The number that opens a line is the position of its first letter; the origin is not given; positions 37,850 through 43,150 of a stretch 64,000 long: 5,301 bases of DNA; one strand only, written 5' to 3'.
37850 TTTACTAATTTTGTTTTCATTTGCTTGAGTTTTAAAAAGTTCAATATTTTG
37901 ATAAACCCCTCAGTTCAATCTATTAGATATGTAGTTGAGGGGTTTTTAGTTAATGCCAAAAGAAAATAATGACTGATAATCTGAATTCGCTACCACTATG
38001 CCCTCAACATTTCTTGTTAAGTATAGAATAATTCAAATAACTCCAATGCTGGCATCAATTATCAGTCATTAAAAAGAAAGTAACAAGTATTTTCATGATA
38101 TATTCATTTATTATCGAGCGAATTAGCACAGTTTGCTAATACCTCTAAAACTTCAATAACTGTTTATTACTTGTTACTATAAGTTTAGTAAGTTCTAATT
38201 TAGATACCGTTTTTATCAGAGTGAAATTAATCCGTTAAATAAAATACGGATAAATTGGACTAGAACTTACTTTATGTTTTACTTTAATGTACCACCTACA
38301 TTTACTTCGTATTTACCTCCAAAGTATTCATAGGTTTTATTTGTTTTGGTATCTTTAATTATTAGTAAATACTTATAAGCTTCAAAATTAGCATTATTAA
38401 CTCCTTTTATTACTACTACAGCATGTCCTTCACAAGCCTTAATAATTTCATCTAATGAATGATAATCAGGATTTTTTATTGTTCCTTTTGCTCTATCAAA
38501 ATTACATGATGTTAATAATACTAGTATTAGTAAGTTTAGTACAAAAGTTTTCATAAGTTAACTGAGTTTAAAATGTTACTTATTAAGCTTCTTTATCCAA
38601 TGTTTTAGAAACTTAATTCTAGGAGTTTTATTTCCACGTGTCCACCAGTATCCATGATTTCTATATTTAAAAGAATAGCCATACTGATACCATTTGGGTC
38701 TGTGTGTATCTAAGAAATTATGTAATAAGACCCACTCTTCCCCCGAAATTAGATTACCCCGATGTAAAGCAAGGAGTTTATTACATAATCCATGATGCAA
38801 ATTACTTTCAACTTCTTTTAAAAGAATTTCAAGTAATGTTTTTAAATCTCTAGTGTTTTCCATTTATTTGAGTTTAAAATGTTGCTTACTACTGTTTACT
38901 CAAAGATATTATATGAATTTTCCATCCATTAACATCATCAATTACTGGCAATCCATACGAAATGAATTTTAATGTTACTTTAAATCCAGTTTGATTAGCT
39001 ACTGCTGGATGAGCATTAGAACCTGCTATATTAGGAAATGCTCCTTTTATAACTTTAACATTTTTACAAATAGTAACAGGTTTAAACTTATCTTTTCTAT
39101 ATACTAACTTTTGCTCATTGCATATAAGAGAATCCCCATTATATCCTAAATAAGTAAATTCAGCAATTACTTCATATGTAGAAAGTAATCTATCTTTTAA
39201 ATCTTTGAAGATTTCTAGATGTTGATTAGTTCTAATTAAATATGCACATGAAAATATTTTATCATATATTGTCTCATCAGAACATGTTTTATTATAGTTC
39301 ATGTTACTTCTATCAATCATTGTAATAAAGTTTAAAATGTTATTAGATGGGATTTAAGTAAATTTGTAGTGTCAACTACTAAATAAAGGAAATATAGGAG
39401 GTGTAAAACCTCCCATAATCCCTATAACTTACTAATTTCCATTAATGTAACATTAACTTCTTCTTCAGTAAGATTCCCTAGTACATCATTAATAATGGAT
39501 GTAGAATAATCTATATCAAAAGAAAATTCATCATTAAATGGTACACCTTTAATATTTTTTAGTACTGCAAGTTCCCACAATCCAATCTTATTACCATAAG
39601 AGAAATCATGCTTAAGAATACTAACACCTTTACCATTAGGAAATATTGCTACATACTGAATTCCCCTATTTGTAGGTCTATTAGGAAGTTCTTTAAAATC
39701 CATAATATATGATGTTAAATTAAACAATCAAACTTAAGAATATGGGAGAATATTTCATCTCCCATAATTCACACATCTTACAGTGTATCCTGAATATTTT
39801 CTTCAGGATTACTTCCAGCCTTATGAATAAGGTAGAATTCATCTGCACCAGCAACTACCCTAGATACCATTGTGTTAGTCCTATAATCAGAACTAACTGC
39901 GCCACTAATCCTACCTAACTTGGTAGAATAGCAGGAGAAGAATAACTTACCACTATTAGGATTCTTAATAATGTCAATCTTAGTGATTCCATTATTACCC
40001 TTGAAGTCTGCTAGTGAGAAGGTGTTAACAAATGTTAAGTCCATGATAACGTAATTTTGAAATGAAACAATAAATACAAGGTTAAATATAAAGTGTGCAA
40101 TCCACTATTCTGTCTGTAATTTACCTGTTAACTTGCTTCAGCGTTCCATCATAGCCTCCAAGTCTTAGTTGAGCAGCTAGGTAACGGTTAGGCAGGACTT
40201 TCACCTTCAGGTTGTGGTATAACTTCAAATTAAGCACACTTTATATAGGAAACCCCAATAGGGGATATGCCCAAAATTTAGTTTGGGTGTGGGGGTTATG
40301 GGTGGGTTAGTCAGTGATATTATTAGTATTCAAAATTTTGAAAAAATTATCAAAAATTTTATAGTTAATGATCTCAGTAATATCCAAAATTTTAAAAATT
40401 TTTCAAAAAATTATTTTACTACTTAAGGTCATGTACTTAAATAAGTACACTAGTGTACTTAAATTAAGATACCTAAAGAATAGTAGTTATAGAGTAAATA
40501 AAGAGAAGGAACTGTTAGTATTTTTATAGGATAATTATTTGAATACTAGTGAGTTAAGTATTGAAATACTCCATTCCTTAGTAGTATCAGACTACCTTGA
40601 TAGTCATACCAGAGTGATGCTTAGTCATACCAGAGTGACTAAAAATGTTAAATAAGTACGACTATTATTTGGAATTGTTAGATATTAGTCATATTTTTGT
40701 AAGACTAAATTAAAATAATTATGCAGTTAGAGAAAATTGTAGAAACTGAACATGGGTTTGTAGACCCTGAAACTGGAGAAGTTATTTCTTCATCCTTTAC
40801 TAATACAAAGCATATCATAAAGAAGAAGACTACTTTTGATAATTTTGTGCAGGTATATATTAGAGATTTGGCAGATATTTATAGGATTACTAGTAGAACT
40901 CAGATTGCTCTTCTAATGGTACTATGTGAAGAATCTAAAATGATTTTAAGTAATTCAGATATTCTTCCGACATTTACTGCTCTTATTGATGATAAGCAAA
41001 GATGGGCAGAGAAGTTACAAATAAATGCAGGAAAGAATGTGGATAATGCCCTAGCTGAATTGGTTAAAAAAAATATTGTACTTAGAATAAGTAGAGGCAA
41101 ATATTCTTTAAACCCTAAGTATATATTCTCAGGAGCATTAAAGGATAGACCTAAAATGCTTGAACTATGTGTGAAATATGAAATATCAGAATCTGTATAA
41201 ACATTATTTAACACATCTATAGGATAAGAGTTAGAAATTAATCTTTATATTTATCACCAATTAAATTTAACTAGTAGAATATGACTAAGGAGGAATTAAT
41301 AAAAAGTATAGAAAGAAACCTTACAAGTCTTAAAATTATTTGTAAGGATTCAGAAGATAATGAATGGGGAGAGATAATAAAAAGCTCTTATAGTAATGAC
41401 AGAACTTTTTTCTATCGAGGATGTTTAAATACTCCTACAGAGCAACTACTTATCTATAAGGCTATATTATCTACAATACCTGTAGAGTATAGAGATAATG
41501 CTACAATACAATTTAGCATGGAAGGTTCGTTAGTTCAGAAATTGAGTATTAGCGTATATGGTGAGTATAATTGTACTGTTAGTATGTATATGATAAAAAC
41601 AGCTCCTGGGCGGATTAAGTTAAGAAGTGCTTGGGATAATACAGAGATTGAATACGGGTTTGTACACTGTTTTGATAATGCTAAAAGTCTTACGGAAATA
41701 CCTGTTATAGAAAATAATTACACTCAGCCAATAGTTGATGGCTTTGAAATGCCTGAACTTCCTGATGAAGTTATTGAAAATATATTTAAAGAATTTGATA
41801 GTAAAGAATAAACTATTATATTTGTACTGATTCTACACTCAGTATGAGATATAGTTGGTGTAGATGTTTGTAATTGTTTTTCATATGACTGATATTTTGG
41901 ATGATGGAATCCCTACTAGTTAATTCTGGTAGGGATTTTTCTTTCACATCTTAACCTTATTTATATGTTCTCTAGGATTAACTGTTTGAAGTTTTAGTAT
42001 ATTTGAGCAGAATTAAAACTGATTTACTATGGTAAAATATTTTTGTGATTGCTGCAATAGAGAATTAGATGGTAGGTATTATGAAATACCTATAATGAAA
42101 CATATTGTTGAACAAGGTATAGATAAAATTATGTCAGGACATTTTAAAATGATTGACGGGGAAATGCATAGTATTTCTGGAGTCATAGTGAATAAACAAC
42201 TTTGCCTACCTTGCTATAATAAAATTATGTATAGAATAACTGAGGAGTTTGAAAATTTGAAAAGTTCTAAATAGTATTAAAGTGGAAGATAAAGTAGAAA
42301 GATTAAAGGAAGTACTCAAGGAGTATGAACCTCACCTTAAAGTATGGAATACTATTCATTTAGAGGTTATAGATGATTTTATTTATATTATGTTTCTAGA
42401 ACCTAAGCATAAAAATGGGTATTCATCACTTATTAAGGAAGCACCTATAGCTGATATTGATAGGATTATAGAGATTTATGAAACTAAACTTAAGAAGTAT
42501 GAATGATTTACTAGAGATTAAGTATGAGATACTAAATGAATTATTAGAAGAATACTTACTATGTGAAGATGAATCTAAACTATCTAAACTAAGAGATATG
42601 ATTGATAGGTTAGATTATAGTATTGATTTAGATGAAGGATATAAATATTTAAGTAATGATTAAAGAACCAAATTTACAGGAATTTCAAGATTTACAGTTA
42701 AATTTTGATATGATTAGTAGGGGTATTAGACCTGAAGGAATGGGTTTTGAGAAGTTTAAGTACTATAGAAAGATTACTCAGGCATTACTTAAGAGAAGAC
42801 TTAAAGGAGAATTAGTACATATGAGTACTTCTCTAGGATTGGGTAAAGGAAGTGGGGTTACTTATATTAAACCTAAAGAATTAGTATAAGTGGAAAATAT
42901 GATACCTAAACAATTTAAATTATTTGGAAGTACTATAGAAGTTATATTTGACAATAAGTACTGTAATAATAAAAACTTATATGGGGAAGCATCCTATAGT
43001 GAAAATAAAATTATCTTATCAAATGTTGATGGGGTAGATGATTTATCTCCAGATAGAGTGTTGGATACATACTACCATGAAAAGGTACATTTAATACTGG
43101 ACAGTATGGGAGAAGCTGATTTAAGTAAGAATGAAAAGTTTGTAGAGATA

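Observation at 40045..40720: Divergent control region with four distinct repeat systems and a Bacteroidota promoter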

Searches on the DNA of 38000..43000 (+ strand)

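Call 11: search_dna_similar(query=window:38000-43000:+, collection=phages, mode=near, max_rows=20)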
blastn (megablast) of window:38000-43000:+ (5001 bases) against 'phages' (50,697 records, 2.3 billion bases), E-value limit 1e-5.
No match.

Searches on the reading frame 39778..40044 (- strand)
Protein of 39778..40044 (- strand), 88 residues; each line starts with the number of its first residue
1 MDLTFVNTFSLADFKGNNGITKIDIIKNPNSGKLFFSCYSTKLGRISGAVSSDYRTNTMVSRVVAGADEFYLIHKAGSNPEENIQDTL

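Call 14: search_protein_families(library=pfam, proteins=[window:39778-40044:-], max_evalue=0.01)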
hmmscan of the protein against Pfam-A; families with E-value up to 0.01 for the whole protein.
window:39778-40044:- (88 aa): 0 families

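Call 15: search_protein_families(library=phrogs, proteins=[window:39778-40044:-], max_evalue=0.01)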
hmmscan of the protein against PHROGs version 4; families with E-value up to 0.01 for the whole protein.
window:39778-40044:- (88 aa): 1 family
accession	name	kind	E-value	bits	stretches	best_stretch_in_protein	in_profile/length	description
phrog_15744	-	unknown function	0.00065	21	1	6-42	8-46/87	-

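Call 63: find_encoding_contigs(protein=window:39778-40044:-, flank=1500, max_places=10)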
Protein window:39778-40044:- (88 aa): 4 contigs read that carry it; 1 place shown.
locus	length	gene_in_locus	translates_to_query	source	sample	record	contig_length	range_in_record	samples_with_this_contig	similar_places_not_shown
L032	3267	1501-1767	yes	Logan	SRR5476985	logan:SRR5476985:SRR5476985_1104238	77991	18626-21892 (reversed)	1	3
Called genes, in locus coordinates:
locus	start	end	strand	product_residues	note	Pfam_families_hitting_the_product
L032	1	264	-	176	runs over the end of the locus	-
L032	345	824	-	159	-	PF05732:RepL (weak)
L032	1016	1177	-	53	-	-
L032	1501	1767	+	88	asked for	-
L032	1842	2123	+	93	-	-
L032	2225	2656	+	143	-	-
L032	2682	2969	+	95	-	-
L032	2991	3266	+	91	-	-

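Call 96: search_protein_families(library=ncbifam, proteins=[window:39778-40044:-], max_evalue=0.01)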
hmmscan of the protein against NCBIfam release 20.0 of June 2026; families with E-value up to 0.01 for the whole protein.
window:39778-40044:- (88 aa): 0 families

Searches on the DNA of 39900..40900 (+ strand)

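Call 9: search_rna_families(source=window, start=39900, end=40900, threshold=evalue, max_evalue=10, show_alignments=3)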
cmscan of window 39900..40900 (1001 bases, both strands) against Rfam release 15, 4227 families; matches with E-value up to 10: 5.
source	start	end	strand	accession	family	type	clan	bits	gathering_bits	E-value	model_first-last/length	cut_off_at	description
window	40652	40713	-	RF01466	rli34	Gene; sRNA;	-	26.7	48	1.3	1-84/84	no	Listeria sRNA rli34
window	40733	40880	+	RF02199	TTC28-AS1_2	Gene; lncRNA;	-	21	50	9.5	1-156/156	no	TTC28 antisense RNA 1 conserved region 2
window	39968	39995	-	RF02544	mt-tmRNA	Gene;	CL00001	18.4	65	4.2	1-77/77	no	Mitochondrion-encoded tmRNA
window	40312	40352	+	RF02427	SpF10_sRNA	Gene; sRNA;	-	17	60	4.2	1-57/57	no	Streptococcus sRNA SpF10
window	40013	40070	-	RF02753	ES173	Gene; sRNA;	-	15.1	90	8.9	1-64/64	no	ES173 sRNA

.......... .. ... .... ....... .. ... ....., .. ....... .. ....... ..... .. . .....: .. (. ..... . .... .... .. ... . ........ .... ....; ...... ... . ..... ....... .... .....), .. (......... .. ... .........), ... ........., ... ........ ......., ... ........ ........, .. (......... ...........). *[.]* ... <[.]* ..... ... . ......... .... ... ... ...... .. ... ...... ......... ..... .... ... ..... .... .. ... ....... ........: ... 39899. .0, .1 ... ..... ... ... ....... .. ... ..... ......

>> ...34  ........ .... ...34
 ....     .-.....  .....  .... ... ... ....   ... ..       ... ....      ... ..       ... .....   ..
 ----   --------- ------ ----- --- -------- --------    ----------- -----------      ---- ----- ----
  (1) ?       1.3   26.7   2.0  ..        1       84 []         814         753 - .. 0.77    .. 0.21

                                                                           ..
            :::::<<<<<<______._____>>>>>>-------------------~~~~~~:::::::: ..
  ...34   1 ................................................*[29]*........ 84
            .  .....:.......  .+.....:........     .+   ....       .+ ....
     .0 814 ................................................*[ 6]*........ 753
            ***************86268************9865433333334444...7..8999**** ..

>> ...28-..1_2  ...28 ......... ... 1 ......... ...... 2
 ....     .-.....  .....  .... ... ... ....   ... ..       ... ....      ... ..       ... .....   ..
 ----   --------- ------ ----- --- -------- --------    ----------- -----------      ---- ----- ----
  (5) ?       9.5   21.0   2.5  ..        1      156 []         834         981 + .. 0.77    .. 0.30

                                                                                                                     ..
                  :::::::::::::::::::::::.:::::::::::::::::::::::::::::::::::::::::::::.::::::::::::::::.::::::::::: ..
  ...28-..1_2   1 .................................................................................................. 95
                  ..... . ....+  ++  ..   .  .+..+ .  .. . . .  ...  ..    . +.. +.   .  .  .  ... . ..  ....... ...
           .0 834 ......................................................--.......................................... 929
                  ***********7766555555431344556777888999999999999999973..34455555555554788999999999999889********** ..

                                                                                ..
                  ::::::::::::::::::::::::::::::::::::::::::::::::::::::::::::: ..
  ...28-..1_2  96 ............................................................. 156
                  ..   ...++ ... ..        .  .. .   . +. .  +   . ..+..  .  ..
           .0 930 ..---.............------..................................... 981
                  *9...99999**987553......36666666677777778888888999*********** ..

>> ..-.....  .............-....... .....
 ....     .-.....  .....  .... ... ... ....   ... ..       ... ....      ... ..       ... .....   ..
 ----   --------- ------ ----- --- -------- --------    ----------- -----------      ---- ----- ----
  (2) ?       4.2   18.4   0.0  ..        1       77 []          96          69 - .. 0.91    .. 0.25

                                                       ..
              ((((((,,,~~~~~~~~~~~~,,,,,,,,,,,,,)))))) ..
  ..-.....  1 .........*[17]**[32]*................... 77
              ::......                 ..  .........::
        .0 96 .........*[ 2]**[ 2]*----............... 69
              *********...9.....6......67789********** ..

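Call 12: search_dna_similar(query=window:40045-40720:+, collection=phages, mode=distant, max_rows=30)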
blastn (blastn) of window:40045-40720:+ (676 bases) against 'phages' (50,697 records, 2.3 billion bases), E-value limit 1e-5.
No match.
